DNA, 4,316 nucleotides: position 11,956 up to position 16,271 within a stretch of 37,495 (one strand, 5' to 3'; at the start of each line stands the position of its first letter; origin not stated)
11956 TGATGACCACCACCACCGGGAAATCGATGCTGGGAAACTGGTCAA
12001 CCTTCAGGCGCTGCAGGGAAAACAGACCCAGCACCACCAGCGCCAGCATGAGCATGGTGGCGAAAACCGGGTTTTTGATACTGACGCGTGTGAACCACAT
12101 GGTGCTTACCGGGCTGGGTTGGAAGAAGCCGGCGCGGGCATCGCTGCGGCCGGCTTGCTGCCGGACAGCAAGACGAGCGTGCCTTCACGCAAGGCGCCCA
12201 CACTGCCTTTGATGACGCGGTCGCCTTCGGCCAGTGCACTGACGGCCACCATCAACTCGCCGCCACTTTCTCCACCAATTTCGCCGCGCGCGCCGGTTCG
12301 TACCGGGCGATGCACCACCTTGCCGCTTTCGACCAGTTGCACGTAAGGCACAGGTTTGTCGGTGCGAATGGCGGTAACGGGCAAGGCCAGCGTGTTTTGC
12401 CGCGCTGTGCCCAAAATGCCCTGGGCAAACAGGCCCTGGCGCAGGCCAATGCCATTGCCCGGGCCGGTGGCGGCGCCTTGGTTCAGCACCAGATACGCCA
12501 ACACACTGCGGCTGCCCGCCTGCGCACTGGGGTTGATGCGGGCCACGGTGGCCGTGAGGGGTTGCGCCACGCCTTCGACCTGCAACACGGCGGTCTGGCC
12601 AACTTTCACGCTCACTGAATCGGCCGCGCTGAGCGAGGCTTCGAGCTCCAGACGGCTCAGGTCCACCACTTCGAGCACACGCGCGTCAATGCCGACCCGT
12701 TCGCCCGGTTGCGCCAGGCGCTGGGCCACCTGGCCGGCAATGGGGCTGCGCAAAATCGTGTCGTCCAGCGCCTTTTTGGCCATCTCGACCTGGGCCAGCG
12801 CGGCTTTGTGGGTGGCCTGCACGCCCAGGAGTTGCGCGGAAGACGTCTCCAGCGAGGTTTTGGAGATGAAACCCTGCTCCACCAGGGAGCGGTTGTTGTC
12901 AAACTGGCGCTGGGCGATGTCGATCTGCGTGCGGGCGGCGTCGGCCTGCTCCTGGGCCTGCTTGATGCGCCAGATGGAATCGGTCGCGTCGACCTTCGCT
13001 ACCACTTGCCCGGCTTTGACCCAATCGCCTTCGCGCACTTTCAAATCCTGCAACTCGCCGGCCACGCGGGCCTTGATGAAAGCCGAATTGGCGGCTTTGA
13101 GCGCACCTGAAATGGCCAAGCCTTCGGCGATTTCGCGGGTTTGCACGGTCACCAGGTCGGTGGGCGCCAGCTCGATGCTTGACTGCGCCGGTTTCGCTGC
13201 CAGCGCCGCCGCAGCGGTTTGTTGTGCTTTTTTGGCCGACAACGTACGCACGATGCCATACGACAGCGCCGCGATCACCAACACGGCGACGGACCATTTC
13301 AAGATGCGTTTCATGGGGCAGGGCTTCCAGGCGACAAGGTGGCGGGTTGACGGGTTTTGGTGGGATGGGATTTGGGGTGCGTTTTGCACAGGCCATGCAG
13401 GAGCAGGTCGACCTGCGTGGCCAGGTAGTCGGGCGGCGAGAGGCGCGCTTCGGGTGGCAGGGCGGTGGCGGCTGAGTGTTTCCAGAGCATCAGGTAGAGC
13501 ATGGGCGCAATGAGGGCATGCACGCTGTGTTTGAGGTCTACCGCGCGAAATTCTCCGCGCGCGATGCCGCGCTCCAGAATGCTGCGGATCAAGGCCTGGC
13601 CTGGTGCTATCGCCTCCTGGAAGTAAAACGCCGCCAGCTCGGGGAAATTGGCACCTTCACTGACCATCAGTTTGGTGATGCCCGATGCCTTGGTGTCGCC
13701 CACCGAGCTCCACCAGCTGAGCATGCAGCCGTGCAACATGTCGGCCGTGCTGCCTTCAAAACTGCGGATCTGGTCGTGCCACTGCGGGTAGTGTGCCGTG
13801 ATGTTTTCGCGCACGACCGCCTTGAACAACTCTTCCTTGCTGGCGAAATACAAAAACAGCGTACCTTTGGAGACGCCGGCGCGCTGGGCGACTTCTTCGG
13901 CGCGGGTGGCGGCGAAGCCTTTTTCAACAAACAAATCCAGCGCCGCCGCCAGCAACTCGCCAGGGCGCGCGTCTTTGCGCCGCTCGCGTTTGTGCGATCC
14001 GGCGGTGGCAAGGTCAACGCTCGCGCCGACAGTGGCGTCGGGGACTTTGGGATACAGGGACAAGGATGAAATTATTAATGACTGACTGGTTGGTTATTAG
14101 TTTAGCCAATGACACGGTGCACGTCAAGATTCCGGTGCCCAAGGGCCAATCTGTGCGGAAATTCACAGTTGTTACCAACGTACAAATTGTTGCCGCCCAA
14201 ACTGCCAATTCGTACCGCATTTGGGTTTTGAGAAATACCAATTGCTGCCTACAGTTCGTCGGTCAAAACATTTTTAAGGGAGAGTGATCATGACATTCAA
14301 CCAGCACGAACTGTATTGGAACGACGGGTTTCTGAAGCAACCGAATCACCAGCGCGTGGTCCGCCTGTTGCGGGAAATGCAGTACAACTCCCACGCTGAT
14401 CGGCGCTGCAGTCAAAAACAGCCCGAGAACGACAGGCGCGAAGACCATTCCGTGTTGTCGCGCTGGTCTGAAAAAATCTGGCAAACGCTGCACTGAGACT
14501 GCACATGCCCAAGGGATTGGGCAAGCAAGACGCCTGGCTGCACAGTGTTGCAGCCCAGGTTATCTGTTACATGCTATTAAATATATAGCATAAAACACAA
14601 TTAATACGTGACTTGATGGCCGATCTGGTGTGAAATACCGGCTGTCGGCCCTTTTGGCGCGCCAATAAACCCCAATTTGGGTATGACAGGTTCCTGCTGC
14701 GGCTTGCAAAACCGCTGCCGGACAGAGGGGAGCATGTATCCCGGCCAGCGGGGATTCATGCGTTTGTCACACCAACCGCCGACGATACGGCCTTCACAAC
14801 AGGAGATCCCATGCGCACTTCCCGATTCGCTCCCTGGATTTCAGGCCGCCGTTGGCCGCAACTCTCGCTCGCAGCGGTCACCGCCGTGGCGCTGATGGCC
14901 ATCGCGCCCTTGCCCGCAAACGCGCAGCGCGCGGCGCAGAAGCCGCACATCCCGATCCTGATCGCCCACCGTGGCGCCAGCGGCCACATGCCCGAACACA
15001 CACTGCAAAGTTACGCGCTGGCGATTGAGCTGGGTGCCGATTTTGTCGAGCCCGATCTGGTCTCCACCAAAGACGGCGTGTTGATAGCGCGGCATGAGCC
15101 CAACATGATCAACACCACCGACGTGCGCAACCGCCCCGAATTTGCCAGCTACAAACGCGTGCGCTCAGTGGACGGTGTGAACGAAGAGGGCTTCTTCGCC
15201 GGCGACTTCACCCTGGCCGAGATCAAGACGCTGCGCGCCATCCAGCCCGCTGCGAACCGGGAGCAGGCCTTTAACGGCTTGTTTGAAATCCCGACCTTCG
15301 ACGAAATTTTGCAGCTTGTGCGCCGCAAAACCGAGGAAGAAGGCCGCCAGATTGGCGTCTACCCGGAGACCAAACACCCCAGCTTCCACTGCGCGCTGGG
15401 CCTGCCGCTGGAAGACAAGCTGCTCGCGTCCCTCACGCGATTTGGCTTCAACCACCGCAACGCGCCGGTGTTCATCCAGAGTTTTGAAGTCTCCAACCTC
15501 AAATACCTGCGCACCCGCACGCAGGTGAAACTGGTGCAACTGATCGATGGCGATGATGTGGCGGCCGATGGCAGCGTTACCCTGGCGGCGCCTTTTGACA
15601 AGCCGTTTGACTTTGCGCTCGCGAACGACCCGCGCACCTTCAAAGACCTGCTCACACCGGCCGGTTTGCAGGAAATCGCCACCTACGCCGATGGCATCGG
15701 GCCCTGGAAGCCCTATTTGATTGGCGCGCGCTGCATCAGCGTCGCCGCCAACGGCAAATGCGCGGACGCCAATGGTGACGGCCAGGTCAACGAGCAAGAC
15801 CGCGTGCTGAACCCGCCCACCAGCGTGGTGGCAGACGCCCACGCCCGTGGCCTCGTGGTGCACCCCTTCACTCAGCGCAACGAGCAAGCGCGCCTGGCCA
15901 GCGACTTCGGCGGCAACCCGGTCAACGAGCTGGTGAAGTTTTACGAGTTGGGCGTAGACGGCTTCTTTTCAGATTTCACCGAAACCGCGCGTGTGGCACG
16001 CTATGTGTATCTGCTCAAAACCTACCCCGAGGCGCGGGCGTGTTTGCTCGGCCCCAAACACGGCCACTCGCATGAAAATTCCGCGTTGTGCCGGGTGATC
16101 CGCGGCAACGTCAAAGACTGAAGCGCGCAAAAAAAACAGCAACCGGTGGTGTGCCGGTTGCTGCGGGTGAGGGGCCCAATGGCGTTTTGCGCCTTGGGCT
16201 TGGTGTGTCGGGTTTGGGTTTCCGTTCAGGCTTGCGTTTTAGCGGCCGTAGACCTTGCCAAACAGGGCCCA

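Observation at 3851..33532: Exact bipartite motif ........-N17-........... shared by all three AT-rich islands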

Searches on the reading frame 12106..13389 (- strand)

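Call 12: search_protein_families(library=pfam, proteins=[window:12106-13389:-])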
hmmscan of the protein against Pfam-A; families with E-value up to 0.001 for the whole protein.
window:12106-13389:- (427 aa): 4 families
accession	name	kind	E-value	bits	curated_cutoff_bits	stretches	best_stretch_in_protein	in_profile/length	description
PF13437.12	HlyD_3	-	5.9e-21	75.6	22.2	2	213-298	2-89/106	HlyD family secretion protein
PF16576.10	HlyD_D23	-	7.3e-17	61.8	30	1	102-300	19-199/214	Barrel-sandwich domain of CusB or HlyD membrane-fusion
PF02321.23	OEP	-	3.2e-06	27.5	22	1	134-209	108-183/187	Outer membrane efflux protein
PF13533.13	Biotin_lipoyl_2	-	0.00065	19.9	29.8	1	104-134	2-32/32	Biotin-lipoyl like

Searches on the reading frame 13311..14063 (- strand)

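Call 12: search_protein_families(library=pfam, proteins=[window:13311-14063:-])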
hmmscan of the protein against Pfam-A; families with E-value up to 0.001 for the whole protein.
window:13311-14063:- (250 aa): 3 families
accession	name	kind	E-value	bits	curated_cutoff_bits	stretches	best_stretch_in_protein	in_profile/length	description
PF00440.29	TetR_N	-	2.8e-18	65.9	24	1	37-83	1-47/47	Bacterial regulatory proteins, tetR family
PF16859.10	TetR_C_11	-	2.1e-11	44.6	32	1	104-200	5-102/113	Tetracyclin repressor-like, C-terminal domain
PF14246.11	TetR_C_7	-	3.8e-05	24.1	22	1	125-178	18-71/119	AefR-like transcriptional repressor, C-terminal domain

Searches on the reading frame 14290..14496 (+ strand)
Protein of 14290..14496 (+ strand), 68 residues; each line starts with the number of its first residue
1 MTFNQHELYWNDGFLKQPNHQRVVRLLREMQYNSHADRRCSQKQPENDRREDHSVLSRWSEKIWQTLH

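Call 64: find_encoding_contigs(protein=window:14290-14496:+, flank=4000, max_places=10)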
Protein window:14290-14496:+ (68 aa): 1 contig read that carries it; 1 place shown.
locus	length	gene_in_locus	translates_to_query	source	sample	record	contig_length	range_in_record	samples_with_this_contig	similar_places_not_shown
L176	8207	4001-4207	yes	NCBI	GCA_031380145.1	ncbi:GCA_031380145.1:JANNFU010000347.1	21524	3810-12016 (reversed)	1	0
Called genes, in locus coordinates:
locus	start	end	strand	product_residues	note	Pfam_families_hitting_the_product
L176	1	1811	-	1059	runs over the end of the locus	PF00873:ACR_tran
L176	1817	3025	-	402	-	PF25919:BSH_CusB (faint), PF25917:BSH_RND (weak), PF25973:BSH_CzcB, PF25994:HH_AprE (weak)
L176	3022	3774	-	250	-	PF00440:TetR_N, PF14246:TetR_C_7 (weak), PF16859:TetR_C_11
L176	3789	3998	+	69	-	-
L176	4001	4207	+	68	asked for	-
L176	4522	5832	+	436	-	PF03009:GDPD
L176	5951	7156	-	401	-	PF13433:Peripla_BP_5 (faint), PF13458:Peripla_BP_6, PF01094:ANF_receptor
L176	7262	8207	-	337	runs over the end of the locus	PF02653:BPD_transp_2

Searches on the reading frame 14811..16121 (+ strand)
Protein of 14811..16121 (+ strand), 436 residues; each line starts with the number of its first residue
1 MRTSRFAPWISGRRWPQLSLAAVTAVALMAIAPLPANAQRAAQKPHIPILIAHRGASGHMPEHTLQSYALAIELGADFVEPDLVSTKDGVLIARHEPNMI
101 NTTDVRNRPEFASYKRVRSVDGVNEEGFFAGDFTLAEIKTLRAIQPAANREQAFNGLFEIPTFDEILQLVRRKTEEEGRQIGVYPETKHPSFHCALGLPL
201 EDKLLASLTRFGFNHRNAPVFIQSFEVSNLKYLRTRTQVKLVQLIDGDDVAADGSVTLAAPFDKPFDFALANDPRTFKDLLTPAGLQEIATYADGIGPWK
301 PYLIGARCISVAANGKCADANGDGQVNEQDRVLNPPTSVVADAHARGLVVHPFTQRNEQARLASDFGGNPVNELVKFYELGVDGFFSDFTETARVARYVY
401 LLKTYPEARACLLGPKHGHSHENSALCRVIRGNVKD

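Call 12: search_protein_families(library=pfam, proteins=[window:14811-16121:+])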
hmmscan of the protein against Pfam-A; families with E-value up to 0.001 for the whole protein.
window:14811-16121:+ (436 aa): 1 family
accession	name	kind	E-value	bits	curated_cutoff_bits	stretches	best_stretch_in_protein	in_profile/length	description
PF03009.23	GDPD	-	1.1e-41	144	23.6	1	53-392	1-244/244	Glycerophosphoryl diester phosphodiesterase family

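Call 21: find_encoding_contigs(protein=window:14811-16121:+, flank=10000, max_places=10)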
Protein window:14811-16121:+ (436 aa): no gene with exactly this product is on record in the collection.

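Call 66: find_homologous_proteins(query=window:14811-16121:+, max_evalue=1e-100)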
Query window:14811-16121:+ (436 aa): 4652 proteins with E <= 1e-100 among 8000 candidates; the best 120 are listed.
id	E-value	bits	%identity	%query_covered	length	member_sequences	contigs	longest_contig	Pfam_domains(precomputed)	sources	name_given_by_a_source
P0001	6.9e-291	982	99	100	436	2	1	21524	PF03009.24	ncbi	-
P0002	7.7e-285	963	97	100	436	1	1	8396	PF03009.24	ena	-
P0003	8.0e-273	923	92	100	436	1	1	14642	PF03009.24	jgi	jgi:glycerophosphoryl diester phosphodiesterase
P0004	2.8e-267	905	90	100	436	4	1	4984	PF03009.24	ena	-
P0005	5.6e-243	825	88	93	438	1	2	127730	PF03009.24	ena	-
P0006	1.9e-240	816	83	100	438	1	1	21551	PF03009.24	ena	-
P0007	2.6e-235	799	87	92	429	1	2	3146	PF03009.24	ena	-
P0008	1.6e-234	797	86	92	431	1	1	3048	PF03009.24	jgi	jgi:glycerophosphoryl diester phosphodiesterase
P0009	2.5e-233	793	83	96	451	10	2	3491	PF03009.24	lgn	-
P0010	3.0e-224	763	81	95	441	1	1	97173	PF03009.24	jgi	jgi:glycerophosphoryl diester phosphodiesterase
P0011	1.6e-220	751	82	90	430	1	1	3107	PF03009.24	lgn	-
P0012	1.8e-211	721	76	93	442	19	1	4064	PF03009.24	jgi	jgi:glycerophosphoryl diester phosphodiesterase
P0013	5.1e-208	709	73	97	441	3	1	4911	PF03009.24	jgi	jgi:glycerophosphoryl diester phosphodiesterase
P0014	2.1e-207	707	73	95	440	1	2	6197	PF03009.24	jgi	jgi:glycerophosphoryl diester phosphodiesterase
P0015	8.0e-207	706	73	96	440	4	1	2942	PF03009.24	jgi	jgi:glycerophosphoryl diester phosphodiesterase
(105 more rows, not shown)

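Call 67: find_encoding_contigs(protein=P0003, flank=2000, max_places=2)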
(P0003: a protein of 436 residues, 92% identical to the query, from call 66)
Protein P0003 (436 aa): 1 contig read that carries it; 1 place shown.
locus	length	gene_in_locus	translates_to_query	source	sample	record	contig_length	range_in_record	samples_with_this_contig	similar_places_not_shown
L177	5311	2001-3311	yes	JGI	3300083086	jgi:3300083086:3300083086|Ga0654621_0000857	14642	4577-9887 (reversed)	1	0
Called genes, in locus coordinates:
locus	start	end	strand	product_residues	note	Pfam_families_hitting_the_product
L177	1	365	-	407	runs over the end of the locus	PF25917:BSH_RND (weak), PF25973:BSH_CzcB, PF25994:HH_AprE (weak)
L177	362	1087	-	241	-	PF00440:TetR_N, PF16859:TetR_C_11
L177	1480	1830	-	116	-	-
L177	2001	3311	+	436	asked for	PF03009:GDPD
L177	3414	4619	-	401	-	PF13433:Peripla_BP_5 (faint), PF13458:Peripla_BP_6, PF01094:ANF_receptor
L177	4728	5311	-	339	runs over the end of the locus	PF02653:BPD_transp_2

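Call 68: find_encoding_contigs(protein=P0005, flank=2000, max_places=2)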
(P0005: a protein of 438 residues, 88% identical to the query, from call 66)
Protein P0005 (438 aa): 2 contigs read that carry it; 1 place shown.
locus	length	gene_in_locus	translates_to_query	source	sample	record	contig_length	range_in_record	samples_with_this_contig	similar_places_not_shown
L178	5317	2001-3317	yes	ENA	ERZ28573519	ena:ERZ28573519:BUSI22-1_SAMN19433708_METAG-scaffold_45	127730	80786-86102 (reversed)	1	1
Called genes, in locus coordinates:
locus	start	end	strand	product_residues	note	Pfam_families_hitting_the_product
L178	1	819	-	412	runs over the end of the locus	PF25919:BSH_CusB (faint), PF25917:BSH_RND (weak), PF25973:BSH_CzcB, PF25994:HH_AprE (weak), PF25989:YknX_C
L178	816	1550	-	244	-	PF00440:TetR_N, PF16859:TetR_C_11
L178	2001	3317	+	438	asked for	PF03009:GDPD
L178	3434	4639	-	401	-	PF13433:Peripla_BP_5 (faint), PF13458:Peripla_BP_6, PF01094:ANF_receptor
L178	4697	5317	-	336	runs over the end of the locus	PF02653:BPD_transp_2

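Call 69: find_encoding_contigs(protein=P0006, flank=2000, max_places=2)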
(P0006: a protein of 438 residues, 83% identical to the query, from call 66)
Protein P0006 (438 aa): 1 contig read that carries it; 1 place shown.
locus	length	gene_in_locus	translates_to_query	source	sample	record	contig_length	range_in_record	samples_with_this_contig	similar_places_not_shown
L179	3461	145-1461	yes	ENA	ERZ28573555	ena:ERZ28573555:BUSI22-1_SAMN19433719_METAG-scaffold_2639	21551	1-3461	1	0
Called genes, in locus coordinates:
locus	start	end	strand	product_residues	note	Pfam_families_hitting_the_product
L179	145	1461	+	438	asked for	PF03009:GDPD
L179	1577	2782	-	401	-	PF13458:Peripla_BP_6, PF01094:ANF_receptor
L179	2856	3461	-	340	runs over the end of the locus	PF02653:BPD_transp_2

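Call 73: find_encoding_contigs(protein=P0004, flank=1500, max_places=2)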
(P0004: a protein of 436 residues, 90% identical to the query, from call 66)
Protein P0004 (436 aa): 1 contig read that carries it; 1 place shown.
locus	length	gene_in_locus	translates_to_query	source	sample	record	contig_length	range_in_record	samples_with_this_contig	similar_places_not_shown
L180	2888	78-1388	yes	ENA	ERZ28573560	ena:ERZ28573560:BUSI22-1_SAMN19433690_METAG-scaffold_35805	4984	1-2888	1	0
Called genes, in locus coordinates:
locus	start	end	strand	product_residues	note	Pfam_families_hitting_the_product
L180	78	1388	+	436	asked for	PF03009:GDPD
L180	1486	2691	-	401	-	PF13433:Peripla_BP_5 (faint), PF13458:Peripla_BP_6, PF01094:ANF_receptor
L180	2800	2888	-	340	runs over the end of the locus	PF02653:BPD_transp_2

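Call 74: find_encoding_contigs(protein=P0010, flank=1500, max_places=2)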
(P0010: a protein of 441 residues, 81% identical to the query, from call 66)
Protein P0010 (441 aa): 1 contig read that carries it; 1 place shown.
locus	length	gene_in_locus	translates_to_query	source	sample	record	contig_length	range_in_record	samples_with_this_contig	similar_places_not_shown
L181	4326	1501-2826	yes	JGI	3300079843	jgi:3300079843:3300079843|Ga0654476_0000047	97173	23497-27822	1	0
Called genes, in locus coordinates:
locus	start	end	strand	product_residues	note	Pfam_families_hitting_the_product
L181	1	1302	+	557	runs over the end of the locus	PF00501:AMP-binding, PF13193:AMP-binding_C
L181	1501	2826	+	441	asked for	PF03009:GDPD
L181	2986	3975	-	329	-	PF01544:CorA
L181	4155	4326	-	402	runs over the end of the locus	PF01734:Patatin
